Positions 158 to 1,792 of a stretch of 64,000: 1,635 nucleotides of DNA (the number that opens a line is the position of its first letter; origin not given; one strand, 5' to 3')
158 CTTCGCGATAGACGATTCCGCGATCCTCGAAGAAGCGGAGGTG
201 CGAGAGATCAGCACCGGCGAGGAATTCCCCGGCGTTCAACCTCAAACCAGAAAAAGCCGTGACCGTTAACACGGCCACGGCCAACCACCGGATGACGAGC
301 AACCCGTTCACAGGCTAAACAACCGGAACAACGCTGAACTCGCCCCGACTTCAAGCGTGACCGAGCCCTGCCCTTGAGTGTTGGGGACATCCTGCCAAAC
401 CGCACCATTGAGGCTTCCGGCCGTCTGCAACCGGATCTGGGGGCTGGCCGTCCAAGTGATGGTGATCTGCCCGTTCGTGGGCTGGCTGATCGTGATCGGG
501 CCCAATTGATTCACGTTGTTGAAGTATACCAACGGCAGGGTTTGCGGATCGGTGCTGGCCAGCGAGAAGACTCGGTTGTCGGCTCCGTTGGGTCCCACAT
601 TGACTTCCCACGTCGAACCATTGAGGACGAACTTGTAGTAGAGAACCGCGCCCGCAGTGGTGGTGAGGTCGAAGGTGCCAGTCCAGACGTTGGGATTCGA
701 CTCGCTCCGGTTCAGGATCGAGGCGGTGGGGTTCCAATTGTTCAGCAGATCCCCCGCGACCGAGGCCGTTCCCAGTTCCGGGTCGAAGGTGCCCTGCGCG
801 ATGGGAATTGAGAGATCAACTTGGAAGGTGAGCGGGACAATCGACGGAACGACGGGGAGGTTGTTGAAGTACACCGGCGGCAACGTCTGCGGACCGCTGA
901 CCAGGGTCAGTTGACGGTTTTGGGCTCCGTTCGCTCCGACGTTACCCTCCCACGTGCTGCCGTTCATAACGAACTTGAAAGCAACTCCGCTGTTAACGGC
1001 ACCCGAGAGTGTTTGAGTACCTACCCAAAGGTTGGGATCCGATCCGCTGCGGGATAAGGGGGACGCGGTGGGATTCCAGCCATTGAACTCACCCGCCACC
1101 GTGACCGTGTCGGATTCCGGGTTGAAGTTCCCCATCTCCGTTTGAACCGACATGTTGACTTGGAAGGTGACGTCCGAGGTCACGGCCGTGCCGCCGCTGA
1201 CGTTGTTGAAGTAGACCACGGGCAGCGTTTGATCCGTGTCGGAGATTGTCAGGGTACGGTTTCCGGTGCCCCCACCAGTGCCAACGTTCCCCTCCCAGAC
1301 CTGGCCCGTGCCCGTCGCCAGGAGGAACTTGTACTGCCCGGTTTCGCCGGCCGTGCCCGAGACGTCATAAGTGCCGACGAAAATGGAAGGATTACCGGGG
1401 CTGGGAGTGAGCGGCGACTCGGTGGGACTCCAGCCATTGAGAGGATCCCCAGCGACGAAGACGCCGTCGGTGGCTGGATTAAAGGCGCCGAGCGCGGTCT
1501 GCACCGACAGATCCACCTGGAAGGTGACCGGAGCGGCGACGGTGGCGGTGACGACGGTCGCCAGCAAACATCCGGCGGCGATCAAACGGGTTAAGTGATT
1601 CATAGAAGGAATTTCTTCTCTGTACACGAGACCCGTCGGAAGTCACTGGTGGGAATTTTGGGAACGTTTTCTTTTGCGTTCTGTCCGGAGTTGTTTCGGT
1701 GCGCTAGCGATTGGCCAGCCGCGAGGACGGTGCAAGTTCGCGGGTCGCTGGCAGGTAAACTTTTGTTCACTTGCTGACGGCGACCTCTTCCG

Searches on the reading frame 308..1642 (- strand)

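Call 8: search_protein_families(library=pfam, proteins=[window:308-1642:-], max_evalue=0.01)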
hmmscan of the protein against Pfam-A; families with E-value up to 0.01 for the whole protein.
window:308-1642:- (444 aa): 1 family
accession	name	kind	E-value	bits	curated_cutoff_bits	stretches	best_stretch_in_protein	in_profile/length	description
PF02922.24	CBM_48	-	2.6e-09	37.7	22.4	1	167-228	12-70/83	Carbohydrate-binding module 48 (Isoamylase N-terminal domain)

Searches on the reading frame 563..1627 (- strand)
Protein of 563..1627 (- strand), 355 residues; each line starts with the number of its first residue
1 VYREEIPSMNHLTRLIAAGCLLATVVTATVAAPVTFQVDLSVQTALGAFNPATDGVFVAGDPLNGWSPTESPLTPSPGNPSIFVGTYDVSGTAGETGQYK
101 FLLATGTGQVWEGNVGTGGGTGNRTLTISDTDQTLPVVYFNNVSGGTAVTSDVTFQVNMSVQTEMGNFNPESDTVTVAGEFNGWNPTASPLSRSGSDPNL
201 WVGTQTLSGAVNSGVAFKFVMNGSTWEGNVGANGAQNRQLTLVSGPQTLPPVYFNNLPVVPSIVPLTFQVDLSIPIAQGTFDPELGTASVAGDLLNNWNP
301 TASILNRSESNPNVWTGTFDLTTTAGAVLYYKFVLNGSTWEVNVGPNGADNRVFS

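Call 56: find_homologous_proteins(query=window:563-1627:-)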
Query window:563-1627:- (355 aa): 243 proteins with E <= 0.001 among 8000 candidates; the best 120 are listed.
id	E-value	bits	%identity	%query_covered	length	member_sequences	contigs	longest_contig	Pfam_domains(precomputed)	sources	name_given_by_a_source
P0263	2.1e-225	766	100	98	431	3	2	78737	PF02922.25,PF00686.26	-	-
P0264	3.3e-206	703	91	97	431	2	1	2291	PF02922.25,PF00686.26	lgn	-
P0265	3.1e-145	502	63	98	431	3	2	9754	PF02922.25,PF00686.26,PF26349.1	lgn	-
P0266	5.2e-144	498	64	91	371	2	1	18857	PF02922.25,PF00686.26,PF26349.1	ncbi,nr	ncbi:MAG TPA: hypothetical protein DCE44_23835, partial [Verrucomicrobiales bacterium]|nr:hypothetic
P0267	1.3e-136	474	59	99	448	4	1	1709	PF02922.25,PF00686.26,PF26349.1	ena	-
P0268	4.0e-136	472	59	100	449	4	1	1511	PF02922.25,PF00686.26,PF26349.1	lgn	-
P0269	3.7e-134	466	63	97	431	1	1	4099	PF02922.25,PF26349.1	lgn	-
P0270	4.2e-132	459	63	91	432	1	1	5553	PF02922.25,PF00686.26,PF26349.1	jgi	jgi:hypothetical protein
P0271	4.8e-132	459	61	100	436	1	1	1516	PF02922.25,PF00686.26,PF26349.1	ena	-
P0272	1.3e-130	454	60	99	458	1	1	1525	PF02922.25,PF00686.26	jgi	jgi:hypothetical protein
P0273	1.4e-130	454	65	92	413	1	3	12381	PF02922.25,PF00686.26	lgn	-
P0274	1.9e-130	454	60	96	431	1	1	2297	PF02922.25,PF26349.1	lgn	-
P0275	2.1e-129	450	62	95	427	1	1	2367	PF02922.25,PF00686.26,PF26349.1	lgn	-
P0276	6.2e-129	449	64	91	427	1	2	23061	PF02922.25,PF26349.1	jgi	jgi:hypothetical protein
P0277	6.7e-129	448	61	97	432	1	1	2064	PF02922.25,PF00686.26,PF26349.1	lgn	-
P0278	3.3e-126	440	60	99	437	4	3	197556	PF02922.25,PF00686.26,PF26349.1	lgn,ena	-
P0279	1.3e-123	431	59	96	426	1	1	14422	PF02922.25,PF00686.26,PF26349.1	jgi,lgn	jgi:hypothetical protein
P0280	5.1e-123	429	60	97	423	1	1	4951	PF02922.25,PF00686.26,PF26349.1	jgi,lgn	jgi:hypothetical protein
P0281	1.0e-120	422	59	91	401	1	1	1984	PF02922.25,PF00686.26,PF26349.1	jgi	jgi:hypothetical protein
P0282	6.2e-120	419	56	97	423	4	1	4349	PF02922.25,PF00686.26,PF26349.1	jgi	-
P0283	2.2e-119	417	60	97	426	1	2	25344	PF02922.25,PF00686.26,PF26349.1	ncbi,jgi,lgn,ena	-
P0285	4.8e-119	416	61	92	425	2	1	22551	PF02922.25,PF00686.26,PF26349.1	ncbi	-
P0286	6.7e-119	416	60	92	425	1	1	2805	PF02922.25,PF00686.26,PF26349.1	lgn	-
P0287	1.9e-118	414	58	97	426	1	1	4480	PF02922.25,PF00686.26,PF26349.1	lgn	-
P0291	3.5e-114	400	54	100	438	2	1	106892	PF02922.25,PF00686.26,PF26349.1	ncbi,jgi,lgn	jgi:hypothetical protein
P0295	6.4e-113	396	58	92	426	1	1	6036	PF02922.25,PF00686.26,PF26349.1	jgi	jgi:hypothetical protein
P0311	4.0e-94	334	51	97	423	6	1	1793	PF02922.25,PF00686.26,PF26349.1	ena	-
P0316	2.3e-93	332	53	94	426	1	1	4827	PF02922.25,PF00686.26,PF26349.1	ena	-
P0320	3.9e-92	328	50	94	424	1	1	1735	PF02922.25,PF00686.26,PF26349.1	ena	-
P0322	1.9e-91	325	53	87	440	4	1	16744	PF02922.25,PF00686.26,PF26349.1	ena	-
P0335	4.9e-79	284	46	92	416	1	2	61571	PF02922.25,PF00686.26,PF26349.1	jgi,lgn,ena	jgi:hypothetical protein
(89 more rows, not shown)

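Call 57: search_protein_families(library=pfam, proteins=[P0265, P0278, P0263], max_evalue=1)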
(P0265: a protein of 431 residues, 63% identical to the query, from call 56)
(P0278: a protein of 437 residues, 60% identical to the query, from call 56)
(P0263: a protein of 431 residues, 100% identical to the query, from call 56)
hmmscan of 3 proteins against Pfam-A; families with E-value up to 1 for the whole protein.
P0265 (431 aa): 1 family
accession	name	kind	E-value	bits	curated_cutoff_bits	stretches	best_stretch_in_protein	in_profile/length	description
PF02922.24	CBM_48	-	4.8e-10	40.1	22.4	1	154-219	12-76/83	Carbohydrate-binding module 48 (Isoamylase N-terminal domain)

P0278 (437 aa): 3 families
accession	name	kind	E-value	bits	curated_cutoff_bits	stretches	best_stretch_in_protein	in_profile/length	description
PF00686.25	CBM_20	-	9.1e-15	54.7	23.3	3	292-359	18-92/97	Starch binding domain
PF02922.24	CBM_48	-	2.1e-08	34.8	22.4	1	172-228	18-71/83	Carbohydrate-binding module 48 (Isoamylase N-terminal domain)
PF07494.17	Reg_prop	-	0.73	10.7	20.4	0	201-210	15-24/24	Two component regulator propeller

P0263 (431 aa): 3 families
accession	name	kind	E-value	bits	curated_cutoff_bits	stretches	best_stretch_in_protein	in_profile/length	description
PF02922.24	CBM_48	-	2.3e-09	37.9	22.4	1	154-215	12-70/83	Carbohydrate-binding module 48 (Isoamylase N-terminal domain)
PF23619.1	Ig_VWA7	-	0.1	13.3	27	1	369-421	32-84/104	VWA7 Ig-like domain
PF16561.11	AMPK1_CBM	-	0.15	12.7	26.8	0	161-200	8-43/85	Glycogen recognition site of AMP-activated protein kinase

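Call 59: find_encoding_contigs(protein=P0278, flank=3000, max_places=1)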
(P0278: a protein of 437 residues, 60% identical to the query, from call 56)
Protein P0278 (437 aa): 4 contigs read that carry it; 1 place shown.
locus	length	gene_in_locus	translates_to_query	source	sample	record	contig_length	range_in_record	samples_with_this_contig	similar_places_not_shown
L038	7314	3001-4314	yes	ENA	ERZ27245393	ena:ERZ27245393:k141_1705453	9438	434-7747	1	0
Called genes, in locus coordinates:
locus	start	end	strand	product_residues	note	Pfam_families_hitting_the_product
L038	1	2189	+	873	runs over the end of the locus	?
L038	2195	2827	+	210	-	PF00072:Response_reg, PF08281:Sigma70_r4_2 (weak), PF00196:GerE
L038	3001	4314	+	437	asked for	PF26349:YoqH (faint), PF02922:CBM_48 (faint), PF00686:CBM_20 (weak)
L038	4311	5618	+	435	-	PF07745:Glyco_hydro_53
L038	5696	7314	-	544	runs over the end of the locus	PF02310:B12-binding, PF04055:Radical_SAM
